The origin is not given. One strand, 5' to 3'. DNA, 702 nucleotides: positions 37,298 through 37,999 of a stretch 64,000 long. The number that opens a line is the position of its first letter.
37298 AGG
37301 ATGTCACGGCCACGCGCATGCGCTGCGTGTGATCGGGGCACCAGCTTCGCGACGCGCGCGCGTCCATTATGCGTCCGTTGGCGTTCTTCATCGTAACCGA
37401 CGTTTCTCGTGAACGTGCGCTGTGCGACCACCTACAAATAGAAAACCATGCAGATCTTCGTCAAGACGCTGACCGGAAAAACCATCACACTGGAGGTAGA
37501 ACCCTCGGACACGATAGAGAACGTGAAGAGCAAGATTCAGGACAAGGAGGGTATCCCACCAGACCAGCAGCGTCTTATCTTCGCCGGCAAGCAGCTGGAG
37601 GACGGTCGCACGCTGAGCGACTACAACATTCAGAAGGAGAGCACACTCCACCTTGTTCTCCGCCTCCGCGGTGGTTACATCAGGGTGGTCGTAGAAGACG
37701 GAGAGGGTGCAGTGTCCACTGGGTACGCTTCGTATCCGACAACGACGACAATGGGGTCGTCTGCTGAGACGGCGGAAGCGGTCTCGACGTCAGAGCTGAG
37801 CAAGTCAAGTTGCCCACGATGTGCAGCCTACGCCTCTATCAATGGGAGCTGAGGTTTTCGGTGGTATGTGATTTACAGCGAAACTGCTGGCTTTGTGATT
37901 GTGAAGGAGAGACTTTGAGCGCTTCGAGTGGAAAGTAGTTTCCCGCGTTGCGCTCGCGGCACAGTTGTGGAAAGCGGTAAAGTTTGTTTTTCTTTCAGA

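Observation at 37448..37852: Ubiquitin fused to a 58-aa non-ribosomal, low-complexity C-terminal tail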

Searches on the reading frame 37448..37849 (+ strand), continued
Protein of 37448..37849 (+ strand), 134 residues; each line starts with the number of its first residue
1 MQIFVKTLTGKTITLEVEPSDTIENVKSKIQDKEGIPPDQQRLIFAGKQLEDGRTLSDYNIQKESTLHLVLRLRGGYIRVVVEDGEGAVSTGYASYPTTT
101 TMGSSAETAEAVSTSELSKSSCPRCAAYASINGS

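Call 59: predict_structure(protein=window:37448-37849:+)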
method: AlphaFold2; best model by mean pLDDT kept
length: 134 residues; sequences in the alignment: 1
mean_pLDDT: 66.5   pTM: 0.56
mean pLDDT of the five models: 66.5, 60.2, 48.8, 47.3, 41.7
residues with pLDDT >= 90: 41; 70-90: 28; 50-70: 9; < 50: 56
segments of 3 or more residues with pLDDT < 50: 80-134
pLDDT, mean of each block of 10 residues (from residue 1): 84 93 95 87 86 95 90 56 39 39 40 37 38 31
secondary structure, 60 per line:
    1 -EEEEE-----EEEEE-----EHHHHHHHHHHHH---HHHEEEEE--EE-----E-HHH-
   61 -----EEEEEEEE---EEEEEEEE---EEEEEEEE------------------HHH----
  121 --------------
elements in order: E2-6 E12-16 H23-34 E41-45 E66-73 E77-84 E88-95

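Call 63: find_encoding_contigs(protein=window:37448-37849:+, flank=2000, max_places=10)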
Protein window:37448-37849:+ (134 aa): 23 contigs read that carry it; 10 places shown.
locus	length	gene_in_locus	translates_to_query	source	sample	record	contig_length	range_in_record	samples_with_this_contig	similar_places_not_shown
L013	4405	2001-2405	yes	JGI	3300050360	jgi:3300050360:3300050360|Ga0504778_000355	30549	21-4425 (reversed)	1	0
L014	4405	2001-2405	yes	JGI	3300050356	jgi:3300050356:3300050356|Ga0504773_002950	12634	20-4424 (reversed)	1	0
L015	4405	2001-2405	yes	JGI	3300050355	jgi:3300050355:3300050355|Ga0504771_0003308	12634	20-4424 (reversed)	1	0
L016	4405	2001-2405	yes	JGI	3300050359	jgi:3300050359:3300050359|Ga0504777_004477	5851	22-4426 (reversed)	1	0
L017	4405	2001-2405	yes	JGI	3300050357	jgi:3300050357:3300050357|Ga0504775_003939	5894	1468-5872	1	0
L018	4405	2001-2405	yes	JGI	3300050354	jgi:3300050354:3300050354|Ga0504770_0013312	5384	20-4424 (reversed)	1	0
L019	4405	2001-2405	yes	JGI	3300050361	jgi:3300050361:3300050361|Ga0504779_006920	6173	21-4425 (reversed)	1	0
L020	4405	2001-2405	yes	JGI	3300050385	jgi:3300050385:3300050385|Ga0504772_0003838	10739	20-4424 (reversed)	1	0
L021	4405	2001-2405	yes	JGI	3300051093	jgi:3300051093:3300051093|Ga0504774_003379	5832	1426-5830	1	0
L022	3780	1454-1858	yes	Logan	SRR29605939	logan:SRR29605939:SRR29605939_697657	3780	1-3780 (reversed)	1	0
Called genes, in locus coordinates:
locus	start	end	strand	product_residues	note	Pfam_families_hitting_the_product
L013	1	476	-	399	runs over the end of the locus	PF16450:Prot_ATP_ID_OB_C, PF13191:AAA_16 (faint), PF05496:RuvB_N (faint), PF07728:AAA_5 (weak), PF00004:AAA, PF17862:AAA_lid_3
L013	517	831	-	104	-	-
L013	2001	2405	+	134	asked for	PF00240:ubiquitin, PF11976:Rad60-SLD, PF14560:Ubiquitin_2 (faint)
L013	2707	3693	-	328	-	PF01351:RNase_HII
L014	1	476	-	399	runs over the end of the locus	PF16450:Prot_ATP_ID_OB_C, PF13191:AAA_16 (faint), PF05496:RuvB_N (faint), PF07728:AAA_5 (weak), PF00004:AAA, PF17862:AAA_lid_3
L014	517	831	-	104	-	-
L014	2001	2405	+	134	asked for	PF00240:ubiquitin, PF11976:Rad60-SLD, PF14560:Ubiquitin_2 (faint)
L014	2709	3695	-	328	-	PF01351:RNase_HII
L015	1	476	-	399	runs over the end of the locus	PF16450:Prot_ATP_ID_OB_C, PF13191:AAA_16 (faint), PF05496:RuvB_N (faint), PF07728:AAA_5 (weak), PF00004:AAA, PF17862:AAA_lid_3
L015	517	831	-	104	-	-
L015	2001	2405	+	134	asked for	PF00240:ubiquitin, PF11976:Rad60-SLD, PF14560:Ubiquitin_2 (faint)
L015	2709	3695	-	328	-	PF01351:RNase_HII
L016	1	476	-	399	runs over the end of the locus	PF16450:Prot_ATP_ID_OB_C, PF13191:AAA_16 (faint), PF05496:RuvB_N (faint), PF07728:AAA_5 (weak), PF00004:AAA, PF17862:AAA_lid_3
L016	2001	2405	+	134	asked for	PF00240:ubiquitin, PF11976:Rad60-SLD, PF14560:Ubiquitin_2 (faint)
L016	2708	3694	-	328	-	PF01351:RNase_HII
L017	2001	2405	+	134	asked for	PF00240:ubiquitin, PF11976:Rad60-SLD, PF14560:Ubiquitin_2 (faint)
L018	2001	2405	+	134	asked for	PF00240:ubiquitin, PF11976:Rad60-SLD, PF14560:Ubiquitin_2 (faint)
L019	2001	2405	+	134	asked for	PF00240:ubiquitin, PF11976:Rad60-SLD, PF14560:Ubiquitin_2 (faint)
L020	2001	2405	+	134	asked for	PF00240:ubiquitin, PF11976:Rad60-SLD, PF14560:Ubiquitin_2 (faint)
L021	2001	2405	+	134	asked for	PF00240:ubiquitin, PF11976:Rad60-SLD, PF14560:Ubiquitin_2 (faint)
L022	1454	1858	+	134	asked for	PF00240:ubiquitin, PF11976:Rad60-SLD, PF14560:Ubiquitin_2 (faint)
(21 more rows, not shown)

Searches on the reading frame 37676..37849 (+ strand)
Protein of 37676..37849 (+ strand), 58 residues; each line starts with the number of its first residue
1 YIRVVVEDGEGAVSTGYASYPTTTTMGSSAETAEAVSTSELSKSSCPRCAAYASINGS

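Call 7: search_protein_families(library=pfam, proteins=[window:37676-37849:+], max_evalue=10)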
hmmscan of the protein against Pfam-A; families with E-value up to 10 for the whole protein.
seq(58 aa): 1 family
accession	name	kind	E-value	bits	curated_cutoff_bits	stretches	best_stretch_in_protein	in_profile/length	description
PF14353.12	CpXC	-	0.078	13.4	25.4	1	22-56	16-50/121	CpXC protein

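Call 19: find_homologous_proteins(query=A1, max_evalue=1)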
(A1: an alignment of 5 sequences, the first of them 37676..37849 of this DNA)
Query A1 (5 sequences): 2 candidates shared short words with the query, none scored E <= 1.

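Call 29: search_protein_representatives(protein=window:37676-37849:+)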
Query: 58 residues. Proteins with E-value up to 0.001 (for the whole library): 4; up to 1e-10: 2; up to 1e-30: 0. The best 4 are listed.
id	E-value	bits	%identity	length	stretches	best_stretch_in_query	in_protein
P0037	2.5e-25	102.2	97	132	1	1-58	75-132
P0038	4.4e-16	73.5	95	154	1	1-43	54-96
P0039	3.0e-10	55.4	38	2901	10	24-54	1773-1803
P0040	3.7e-06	42.7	56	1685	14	11-35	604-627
